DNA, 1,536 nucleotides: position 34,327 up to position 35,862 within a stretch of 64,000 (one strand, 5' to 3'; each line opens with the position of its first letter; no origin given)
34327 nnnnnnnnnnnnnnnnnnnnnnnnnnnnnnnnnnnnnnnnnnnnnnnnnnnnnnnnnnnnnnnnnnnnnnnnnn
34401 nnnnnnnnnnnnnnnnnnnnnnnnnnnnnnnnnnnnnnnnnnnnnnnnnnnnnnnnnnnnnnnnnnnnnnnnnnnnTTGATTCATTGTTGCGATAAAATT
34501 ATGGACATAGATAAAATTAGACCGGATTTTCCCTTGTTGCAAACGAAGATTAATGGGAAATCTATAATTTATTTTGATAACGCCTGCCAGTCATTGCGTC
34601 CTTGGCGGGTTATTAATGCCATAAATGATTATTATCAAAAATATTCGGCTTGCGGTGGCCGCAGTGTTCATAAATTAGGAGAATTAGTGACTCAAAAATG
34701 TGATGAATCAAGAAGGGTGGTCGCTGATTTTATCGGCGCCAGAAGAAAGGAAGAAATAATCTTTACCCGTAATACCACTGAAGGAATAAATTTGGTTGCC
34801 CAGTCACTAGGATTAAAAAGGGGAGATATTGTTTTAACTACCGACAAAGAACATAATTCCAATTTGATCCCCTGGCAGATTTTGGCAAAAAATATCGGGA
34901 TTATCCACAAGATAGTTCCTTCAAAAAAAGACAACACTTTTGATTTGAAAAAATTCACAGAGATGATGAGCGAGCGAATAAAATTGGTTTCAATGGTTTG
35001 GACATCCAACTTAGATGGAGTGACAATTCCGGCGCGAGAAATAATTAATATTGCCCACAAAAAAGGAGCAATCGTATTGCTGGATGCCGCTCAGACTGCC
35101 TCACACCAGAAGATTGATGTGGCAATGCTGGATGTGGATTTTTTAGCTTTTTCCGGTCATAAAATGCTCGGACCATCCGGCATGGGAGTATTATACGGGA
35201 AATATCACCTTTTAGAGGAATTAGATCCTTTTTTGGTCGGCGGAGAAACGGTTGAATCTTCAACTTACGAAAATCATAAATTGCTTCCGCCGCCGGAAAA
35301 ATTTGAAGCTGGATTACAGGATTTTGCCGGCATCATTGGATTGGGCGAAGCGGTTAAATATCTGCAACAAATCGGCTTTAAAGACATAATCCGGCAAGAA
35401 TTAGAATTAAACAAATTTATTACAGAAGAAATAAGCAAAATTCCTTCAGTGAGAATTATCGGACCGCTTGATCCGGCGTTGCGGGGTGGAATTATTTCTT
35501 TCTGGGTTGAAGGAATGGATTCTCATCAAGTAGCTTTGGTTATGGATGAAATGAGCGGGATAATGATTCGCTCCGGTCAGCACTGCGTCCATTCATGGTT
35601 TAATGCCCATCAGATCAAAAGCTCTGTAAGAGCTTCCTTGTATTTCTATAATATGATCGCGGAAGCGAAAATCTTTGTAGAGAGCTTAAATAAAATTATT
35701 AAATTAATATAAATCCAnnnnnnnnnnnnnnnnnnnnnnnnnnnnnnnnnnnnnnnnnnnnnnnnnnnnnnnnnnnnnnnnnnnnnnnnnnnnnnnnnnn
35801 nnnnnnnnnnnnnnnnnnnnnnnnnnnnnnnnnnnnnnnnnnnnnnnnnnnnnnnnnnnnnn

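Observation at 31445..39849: Copper / thiol-redox island inserted at the 3' end of tRNA-Pro(GGG), with an 11-bp copy of the tRNA 3' end at the far boundary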

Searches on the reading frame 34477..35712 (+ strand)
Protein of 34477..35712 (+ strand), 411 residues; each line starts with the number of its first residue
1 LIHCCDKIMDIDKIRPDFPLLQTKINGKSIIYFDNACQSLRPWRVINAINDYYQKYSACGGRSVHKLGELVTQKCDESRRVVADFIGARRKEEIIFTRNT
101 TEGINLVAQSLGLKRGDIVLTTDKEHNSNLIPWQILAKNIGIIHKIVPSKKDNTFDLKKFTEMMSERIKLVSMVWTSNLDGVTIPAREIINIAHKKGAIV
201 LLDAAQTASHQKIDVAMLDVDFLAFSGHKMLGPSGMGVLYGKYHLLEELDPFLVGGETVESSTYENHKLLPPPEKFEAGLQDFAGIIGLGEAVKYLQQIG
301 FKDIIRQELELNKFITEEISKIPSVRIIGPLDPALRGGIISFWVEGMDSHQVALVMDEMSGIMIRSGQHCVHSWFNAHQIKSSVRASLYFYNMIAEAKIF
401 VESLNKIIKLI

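Call 7: search_protein_families(library=pfam, proteins=[window:34477-35712:+], max_evalue=0.01)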
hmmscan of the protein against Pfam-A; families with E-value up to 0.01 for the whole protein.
window:34477-35712:+ (411 aa): 4 families
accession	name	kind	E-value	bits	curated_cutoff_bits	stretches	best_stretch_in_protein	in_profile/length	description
PF00266.25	Aminotran_5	-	1.5e-115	386.6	21.5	1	31-398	1-369/371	Aminotransferase class-V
PF01212.27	Beta_elim_lyase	-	0.0001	22.2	27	1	90-244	46-214/288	Beta-eliminating lyase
PF00155.27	Aminotran_1_2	-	0.00032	20.4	19.7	1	75-205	44-187/361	Aminotransferase class I and II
PF01041.23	DegT_DnrJ_EryC1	-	0.004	16.9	19.8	1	80-208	31-150/360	DegT/DnrJ/EryC1/StrS aminotransferase family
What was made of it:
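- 34501..35712 (+): Class-V aminotransferase, a SufS-like cysteine desulfurase of 403 aa. PF00266, E 1.5e-115 (call 7).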

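Call 48: find_homologous_proteins(query=window:34498-35712:+, max_evalue=1e-30)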
Query window:34498-35712:+ (404 aa): 7999 proteins with E <= 1e-30 among 8000 candidates; the best 120 are listed.
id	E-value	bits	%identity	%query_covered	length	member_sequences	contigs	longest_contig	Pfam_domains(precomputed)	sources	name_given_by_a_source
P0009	5.1e-268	907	100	100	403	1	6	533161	PF00266.26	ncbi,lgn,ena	-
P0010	7.2e-249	844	91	100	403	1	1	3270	PF00155.28,PF00266.26,PF01041.24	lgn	-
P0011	1.4e-233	793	87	100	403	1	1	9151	PF00155.28,PF00266.26,PF01212.28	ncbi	ncbi:MAG: aminotransferase class V-fold PLP-dependent enzyme [Patescibacteria group bacterium]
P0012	2.7e-228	776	84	100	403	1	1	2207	PF00266.26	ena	-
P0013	1.4e-227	774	83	100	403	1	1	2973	PF00266.26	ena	-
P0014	2.3e-227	773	82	100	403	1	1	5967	PF00266.26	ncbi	ncbi:MAG: aminotransferase class V-fold PLP-dependent enzyme [Patescibacteria group bacterium]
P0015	1.1e-220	751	81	100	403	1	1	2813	PF00155.28,PF00266.26,PF01212.28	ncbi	-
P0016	1.2e-209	714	76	100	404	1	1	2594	PF00155.28,PF00266.26,PF01212.28,PF01041.24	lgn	-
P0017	2.5e-208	710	76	100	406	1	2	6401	PF00266.26,PF01212.28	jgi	jgi:cysteine desulfurase/selenocysteine lyase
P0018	2.7e-206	703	75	100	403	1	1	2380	PF00155.28,PF00266.26,PF01212.28,PF01053.27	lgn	-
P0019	1.4e-204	698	75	100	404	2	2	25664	PF00266.26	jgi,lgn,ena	-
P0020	2.8e-203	694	72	100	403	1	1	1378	PF00266.26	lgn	-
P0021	9.3e-203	692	74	100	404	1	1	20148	PF00266.26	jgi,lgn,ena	-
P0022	1.1e-202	692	74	100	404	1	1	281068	PF00155.28,PF00266.26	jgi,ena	-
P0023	1.1e-202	692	75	100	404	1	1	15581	PF00266.26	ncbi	ncbi:MAG: aminotransferase class V-fold PLP-dependent enzyme [Patescibacteria group bacterium]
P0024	1.5e-201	688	73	100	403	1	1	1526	PF00155.28,PF00266.26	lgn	-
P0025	2.0e-201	687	73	100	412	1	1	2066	PF00155.28,PF00266.26,PF01212.28,PF01041.24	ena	-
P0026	7.7e-201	685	73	100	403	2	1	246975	PF00266.26,PF01212.28,PF01041.24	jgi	-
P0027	3.9e-200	683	72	100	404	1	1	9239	PF00266.26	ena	-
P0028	4.3e-200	683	73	100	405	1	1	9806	PF00155.28,PF00266.26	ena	-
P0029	4.4e-200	683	73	100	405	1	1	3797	PF00155.28,PF00266.26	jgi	-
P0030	1.2e-199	682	73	100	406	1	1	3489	PF00266.26,PF01212.28,PF01041.24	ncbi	-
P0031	1.8e-198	678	73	100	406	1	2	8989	PF00266.26,PF01212.28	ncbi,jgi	-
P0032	2.1e-198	677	74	100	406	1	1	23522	PF00266.26,PF01212.28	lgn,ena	-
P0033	2.1e-198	677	71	100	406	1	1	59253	PF00155.28,PF00266.26,PF01212.28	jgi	jgi:cysteine desulfurase/selenocysteine lyase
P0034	8.9e-198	675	72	100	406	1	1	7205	PF00266.26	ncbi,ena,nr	ncbi:MAG: aminotransferase class V-fold PLP-dependent enzyme [Actinobacteria bacterium]|nr:aminotran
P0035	3.5e-197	673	72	100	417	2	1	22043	PF00266.26,PF01041.24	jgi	jgi:cysteine desulfurase/selenocysteine lyase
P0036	1.2e-196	672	70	100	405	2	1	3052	PF00266.26,PF01212.28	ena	-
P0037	9.4e-196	669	72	100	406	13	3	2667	PF00266.26,PF01212.28,PF01041.24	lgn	-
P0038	3.0e-195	667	71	100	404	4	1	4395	PF00266.26,PF01041.24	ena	-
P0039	3.3e-195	667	72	100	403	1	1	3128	PF00155.28,PF00266.26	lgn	-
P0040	1.8e-194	665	71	100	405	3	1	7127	PF00266.26,PF01212.28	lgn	-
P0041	3.1e-194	664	71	100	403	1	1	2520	PF00266.26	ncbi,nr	ncbi:cysteine desulfurase [Patescibacteria group bacterium]|nr:cysteine desulfurase [Patescibacteria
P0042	1.3e-193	662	71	100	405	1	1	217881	PF00266.26,PF01212.28,PF01041.24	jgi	jgi:cysteine desulfurase / selenocysteine lyase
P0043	4.0e-193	660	73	97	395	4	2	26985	PF00266.26,PF01212.28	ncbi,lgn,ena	-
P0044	6.9e-193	659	69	100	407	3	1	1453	PF00155.28,PF00266.26,PF01212.28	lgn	-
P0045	8.7e-193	659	70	100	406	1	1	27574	PF00155.28,PF00266.26,PF01041.24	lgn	-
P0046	1.2e-192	658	70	100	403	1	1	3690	PF00266.26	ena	-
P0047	1.4e-192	658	71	100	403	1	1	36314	PF00266.26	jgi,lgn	jgi:cysteine desulfurase/selenocysteine lyase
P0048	2.2e-192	658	70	100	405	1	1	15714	PF00155.28,PF00266.26,PF01053.27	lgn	-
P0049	3.7e-192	657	71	100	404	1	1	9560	PF00266.26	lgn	-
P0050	4.3e-192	657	70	100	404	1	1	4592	PF00155.28,PF00266.26,PF01212.28,PF01041.24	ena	-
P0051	1.5e-191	655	70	100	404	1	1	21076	PF00266.26,PF01041.24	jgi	jgi:cysteine desulfurase/selenocysteine lyase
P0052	1.8e-191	655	71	99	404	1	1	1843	PF00155.28,PF00266.26,PF01212.28,PF01053.27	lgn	-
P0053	1.8e-191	655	72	97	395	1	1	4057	PF00266.26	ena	-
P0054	9.3e-191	652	71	100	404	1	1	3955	PF00155.28,PF00266.26,PF01212.28,PF01041.24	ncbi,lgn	ncbi:MAG: aminotransferase class V-fold PLP-dependent enzyme [Patescibacteria group bacterium]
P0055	1.4e-190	652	69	100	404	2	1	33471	PF00266.26,PF01212.28,PF01041.24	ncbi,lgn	-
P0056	1.9e-190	651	68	100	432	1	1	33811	PF00155.28,PF00266.26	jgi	-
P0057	3.7e-190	650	70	100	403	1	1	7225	PF00155.28,PF00266.26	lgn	-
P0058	6.8e-190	649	70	100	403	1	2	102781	PF00155.28,PF00266.26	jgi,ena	-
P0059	8.8e-190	649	69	100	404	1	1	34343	PF00155.28,PF00266.26,PF01212.28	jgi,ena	-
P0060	8.8e-190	649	72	97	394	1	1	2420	PF00266.26,PF01212.28,PF01041.24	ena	-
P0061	1.6e-189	648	69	100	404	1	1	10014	PF00155.28,PF00266.26,PF01212.28,PF01041.24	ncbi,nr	ncbi:MAG: cysteine desulfurase [Patescibacteria group bacterium]|nr:MAG: cysteine desulfurase [Pates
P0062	3.1e-189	647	73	97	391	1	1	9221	PF00266.26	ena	-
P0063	3.9e-189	647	68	100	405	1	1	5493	PF00155.28,PF00266.26,PF01041.24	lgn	-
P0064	4.2e-189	647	70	100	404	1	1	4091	PF00155.28,PF00266.26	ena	-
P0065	5.4e-189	646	69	100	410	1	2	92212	PF00155.28,PF00266.26,PF01212.28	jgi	jgi:cysteine desulfurase/selenocysteine lyase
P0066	8.2e-189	646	69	100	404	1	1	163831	PF00155.28,PF00266.26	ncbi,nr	ncbi:MAG: cysteine desulfurase [Patescibacteria group bacterium]|nr:cysteine desulfurase [Patescibac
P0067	1.7e-188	645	70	100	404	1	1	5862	PF00266.26,PF01041.24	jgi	jgi:cysteine desulfurase/selenocysteine lyase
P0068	2.1e-188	645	69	100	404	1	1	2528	PF03841.20,PF00155.28,PF00266.26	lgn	-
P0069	3.4e-188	644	68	100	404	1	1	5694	PF00155.28,PF00266.26,PF01212.28,PF01053.27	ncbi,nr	ncbi:MAG: aminotransferase class V-fold PLP-dependent enzyme [bacterium]|nr:aminotransferase class V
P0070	3.8e-188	644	68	100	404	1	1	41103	PF00266.26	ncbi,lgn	-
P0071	7.8e-188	643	71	100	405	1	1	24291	PF00266.26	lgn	-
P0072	8.0e-188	643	68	100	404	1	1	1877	PF00266.26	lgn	-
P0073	8.1e-188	643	69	100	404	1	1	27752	PF00266.26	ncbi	ncbi:MAG: aminotransferase class V-fold PLP-dependent enzyme [Candidatus Falkowbacteria bacterium]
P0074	2.3e-187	641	69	100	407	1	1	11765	PF00155.28,PF00266.26,PF01212.28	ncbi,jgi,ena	-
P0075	3.0e-187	641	68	100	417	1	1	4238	PF00266.26,PF01212.28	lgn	-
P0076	3.2e-187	641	69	100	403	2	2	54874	PF00155.28,PF00266.26,PF01212.28,PF01041.24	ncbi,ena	-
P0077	8.1e-187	639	69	100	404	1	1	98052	PF00266.26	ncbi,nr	ncbi:cysteine desulfurase [Candidatus Peregrinibacteria bacterium]|nr:cysteine desulfurase [Candidat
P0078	1.6e-186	638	69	100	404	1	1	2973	PF00155.28,PF00266.26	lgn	-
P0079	3.4e-186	637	69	99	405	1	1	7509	PF00155.28,PF00266.26,PF01212.28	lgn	-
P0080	4.6e-186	637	69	100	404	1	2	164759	PF00155.28,PF00266.26,PF01041.24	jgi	jgi:cysteine desulfurase/selenocysteine lyase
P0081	7.0e-186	636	69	100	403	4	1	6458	PF00155.28,PF00266.26,PF01212.28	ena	-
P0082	8.0e-186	636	68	100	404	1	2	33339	PF00155.28,PF00266.26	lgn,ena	-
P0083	8.7e-186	636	68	100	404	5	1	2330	PF00155.28,PF00266.26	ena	-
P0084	1.8e-185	635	68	100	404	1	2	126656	PF00266.26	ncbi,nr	ncbi:MAG: cysteine desulfurase [Patescibacteria group bacterium]|nr:cysteine desulfurase [Patescibac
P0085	1.8e-185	635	68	100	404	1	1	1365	PF00155.28,PF00266.26,PF01212.28,PF01041.24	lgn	-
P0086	1.9e-185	635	68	100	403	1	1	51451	PF00155.28,PF00266.26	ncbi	-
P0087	2.3e-185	635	69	100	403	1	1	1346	PF00266.26,PF01212.28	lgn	-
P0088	2.3e-185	635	68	100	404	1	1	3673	PF00155.28,PF00266.26,PF01212.28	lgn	-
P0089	2.6e-185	634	69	99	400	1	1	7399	PF00155.28,PF00266.26,PF01212.28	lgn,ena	-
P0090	2.9e-185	634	68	100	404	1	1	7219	PF00155.28,PF00266.26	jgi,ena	-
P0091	3.5e-185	634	69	100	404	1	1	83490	PF00155.28,PF00266.26,PF01212.28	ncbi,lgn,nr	ncbi:MAG: aminotransferase class V-fold PLP-dependent enzyme [bacterium]|nr:aminotransferase class V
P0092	3.6e-185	634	70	100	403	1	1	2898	PF00155.28,PF00266.26,PF01212.28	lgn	-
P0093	4.1e-185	634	68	100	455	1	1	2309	PF00155.28,PF00266.26,PF01212.28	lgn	-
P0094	6.8e-185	633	68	100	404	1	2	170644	PF00155.28,PF00266.26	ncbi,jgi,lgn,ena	ncbi:MAG: aminotransferase class V-fold PLP-dependent enzyme [Patescibacteria group bacterium]|jgi:c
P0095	1.3e-184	632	70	97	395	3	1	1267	PF00266.26,PF01212.28,PF01041.24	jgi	-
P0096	1.6e-184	632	68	100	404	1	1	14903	PF00155.28,PF00266.26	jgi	-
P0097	2.0e-184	631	68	100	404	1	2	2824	PF00155.28,PF00266.26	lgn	-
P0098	2.0e-184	631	67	100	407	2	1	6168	PF00266.26,PF01212.28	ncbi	-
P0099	2.8e-184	631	69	100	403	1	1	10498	PF00155.28,PF00266.26,PF01212.28,PF01041.24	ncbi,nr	ncbi:MAG: cysteine desulfurase [bacterium]|nr:cysteine desulfurase [bacterium]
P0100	9.8e-184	629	68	100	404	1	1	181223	PF00266.26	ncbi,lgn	-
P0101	1.8e-183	628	69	99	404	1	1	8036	PF00155.28,PF00266.26,PF01212.28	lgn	-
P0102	2.8e-183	628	69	99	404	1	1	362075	PF00155.28,PF00266.26,PF01212.28,PF01053.27,PF01041.24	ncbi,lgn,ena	-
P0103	5.6e-183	627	67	99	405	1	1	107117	PF00155.28,PF00266.26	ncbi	ncbi:MAG: cysteine desulfurase [Candidatus Gottesmanbacteria bacterium]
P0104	5.7e-183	627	67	99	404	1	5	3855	PF00155.28,PF00266.26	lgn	-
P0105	1.3e-182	625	68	100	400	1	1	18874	PF00266.26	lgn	-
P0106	1.4e-182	625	68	99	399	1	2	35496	PF00266.26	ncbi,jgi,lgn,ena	ncbi:MAG: cysteine desulfurase [Candidatus Shapirobacteria bacterium]|jgi:cysteine desulfurase/selen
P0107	1.6e-182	625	67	100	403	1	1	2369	PF00266.26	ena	-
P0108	2.6e-182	624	67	99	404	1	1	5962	PF00155.28,PF00266.26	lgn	-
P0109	2.7e-182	624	67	100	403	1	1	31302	PF00155.28,PF00266.26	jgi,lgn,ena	-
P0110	3.8e-182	624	67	100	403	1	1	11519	PF00155.28,PF00266.26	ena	-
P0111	6.3e-182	623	67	100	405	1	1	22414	PF00155.28,PF00266.26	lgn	-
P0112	6.9e-182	623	66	100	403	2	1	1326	PF00155.28,PF00266.26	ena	-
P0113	1.1e-181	622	66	100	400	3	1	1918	PF00266.26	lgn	-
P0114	1.4e-181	622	67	100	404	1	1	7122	PF00155.28,PF00266.26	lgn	-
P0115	1.8e-181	622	71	96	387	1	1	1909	PF00155.28,PF00266.26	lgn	-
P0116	1.9e-181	622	68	100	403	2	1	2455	PF00155.28,PF00266.26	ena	-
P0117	1.9e-181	622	67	100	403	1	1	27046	PF00155.28,PF00266.26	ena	-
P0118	2.2e-181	621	65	100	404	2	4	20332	PF00155.28,PF00266.26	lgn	-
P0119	2.3e-181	621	67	100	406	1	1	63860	PF00266.26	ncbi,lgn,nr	ncbi:MAG: cysteine desulfurase [bacterium]|nr:cysteine desulfurase [bacterium]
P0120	2.4e-181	621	69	100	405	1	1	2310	PF00155.28,PF00266.26,PF01212.28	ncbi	-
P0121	2.7e-181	621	67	100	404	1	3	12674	PF00155.28,PF00266.26,PF01212.28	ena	-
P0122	2.9e-181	621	68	100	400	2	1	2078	PF00155.28,PF00266.26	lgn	-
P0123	4.6e-181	620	67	100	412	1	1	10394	PF00155.28,PF00266.26,PF01212.28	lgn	-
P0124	6.8e-181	620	66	100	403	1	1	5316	PF00155.28,PF00266.26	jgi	jgi:cysteine desulfurase / selenocysteine lyase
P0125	8.9e-181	619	67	100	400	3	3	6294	PF00266.26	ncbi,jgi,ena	-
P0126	9.2e-181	619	68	100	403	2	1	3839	PF00155.28,PF00266.26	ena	-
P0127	1.2e-180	619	67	100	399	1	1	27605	PF00266.26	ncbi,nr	ncbi:cysteine desulfurase [Patescibacteria group bacterium]|nr:cysteine desulfurase [Patescibacteria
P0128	1.2e-180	619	66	100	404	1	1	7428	PF00266.26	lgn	-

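Call 50: find_encoding_contigs(protein=P0011, flank=10000)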
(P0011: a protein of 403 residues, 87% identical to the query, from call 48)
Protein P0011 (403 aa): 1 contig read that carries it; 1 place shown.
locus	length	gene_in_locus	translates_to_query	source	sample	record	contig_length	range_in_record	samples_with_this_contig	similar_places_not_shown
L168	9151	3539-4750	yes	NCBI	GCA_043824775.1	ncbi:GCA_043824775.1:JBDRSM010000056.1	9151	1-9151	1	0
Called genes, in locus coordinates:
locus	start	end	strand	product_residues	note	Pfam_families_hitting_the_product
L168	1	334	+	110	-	?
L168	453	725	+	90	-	PF02583:Trns_repr_metal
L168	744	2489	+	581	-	PF00403:HMA, PF02683:DsbD_TM, PF13386:DsbD_2, PF13473:Cupredoxin_1 (weak)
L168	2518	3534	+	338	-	PF00403:HMA, PF13098:Thioredoxin_2 (faint), PF13462:Thioredoxin_4, PF01323:DSBA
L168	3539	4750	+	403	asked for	PF00266:Aminotran_5, PF00155:Aminotran_1_2 (faint), PF01212:Beta_elim_lyase (faint)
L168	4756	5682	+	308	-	PF01323:DSBA, PF13462:Thioredoxin_4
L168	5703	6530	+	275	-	PF10080:FtrD-like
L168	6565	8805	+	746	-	PF00403:HMA, PF00122:E1-E2_ATPase, PF00702:Hydrolase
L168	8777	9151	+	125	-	?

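Call 51: find_encoding_contigs(protein=P0014, flank=10000)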
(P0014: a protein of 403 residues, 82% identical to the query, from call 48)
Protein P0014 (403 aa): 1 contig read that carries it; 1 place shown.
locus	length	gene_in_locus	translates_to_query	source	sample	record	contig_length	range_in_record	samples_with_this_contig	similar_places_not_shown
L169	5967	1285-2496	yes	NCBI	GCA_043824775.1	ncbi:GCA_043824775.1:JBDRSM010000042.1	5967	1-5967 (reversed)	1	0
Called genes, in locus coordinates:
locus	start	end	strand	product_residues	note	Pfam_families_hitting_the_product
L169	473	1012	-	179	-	-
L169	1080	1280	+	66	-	PF13560:HTH_31 (weak), PF12844:HTH_19, PF13443:HTH_26, PF01381:HTH_3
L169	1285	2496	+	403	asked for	PF00266:Aminotran_5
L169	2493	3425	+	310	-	PF01323:DSBA (weak), PF13462:Thioredoxin_4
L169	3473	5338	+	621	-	PF00122:E1-E2_ATPase, PF00702:Hydrolase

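Call 52: find_encoding_contigs(protein=P0010, flank=10000)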
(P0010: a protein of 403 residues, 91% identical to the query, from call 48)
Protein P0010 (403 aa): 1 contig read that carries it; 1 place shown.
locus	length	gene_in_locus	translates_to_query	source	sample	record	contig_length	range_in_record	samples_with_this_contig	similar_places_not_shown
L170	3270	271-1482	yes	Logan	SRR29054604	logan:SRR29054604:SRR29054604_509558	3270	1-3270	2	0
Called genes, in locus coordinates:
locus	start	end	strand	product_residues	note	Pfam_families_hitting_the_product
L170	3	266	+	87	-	?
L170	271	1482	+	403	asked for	PF00266:Aminotran_5, PF00155:Aminotran_1_2 (weak), PF01041:DegT_DnrJ_EryC1 (weak)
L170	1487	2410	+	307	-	PF01323:DSBA, PF13192:Thioredoxin_3 (faint), PF13462:Thioredoxin_4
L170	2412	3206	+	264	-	PF10080:FtrD-like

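Call 62: search_protein_families(library=pfam, proteins=[L169:1080-1280:+, L169:3473-5338:+], max_evalue=0.001)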
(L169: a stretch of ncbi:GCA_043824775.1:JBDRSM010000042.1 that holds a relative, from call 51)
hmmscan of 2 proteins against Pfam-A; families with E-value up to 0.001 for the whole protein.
L169:1080-1280:+ (66 aa): 4 families
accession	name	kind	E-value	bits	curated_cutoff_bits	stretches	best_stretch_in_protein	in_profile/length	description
PF01381.28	HTH_3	-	3.3e-16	59.5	23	1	8-63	1-55/55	Helix-turn-helix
PF12844.13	HTH_19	-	3.9e-12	46.3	30.2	1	5-65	1-60/64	Helix-turn-helix domain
PF13443.12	HTH_26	-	8.5e-12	45.6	22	1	7-64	1-58/63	Cro/C1-type HTH DNA-binding domain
PF13560.12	HTH_31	-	3.2e-07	31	27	1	7-63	5-61/64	Helix-turn-helix domain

L169:3473-5338:+ (621 aa): 3 families
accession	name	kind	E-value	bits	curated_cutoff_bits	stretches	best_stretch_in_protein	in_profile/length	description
PF00122.25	E1-E2_ATPase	-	2.5e-51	174.2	28.1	1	123-292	10-180/181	E1-E2 ATPase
PF00702.32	Hydrolase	-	1.3e-31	111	26.4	1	309-526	1-188/191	haloacid dehalogenase-like hydrolase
PF08282.18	Hydrolase_3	-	8.4e-05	22.8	20.9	0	446-490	14-58/255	haloacid dehalogenase-like hydrolase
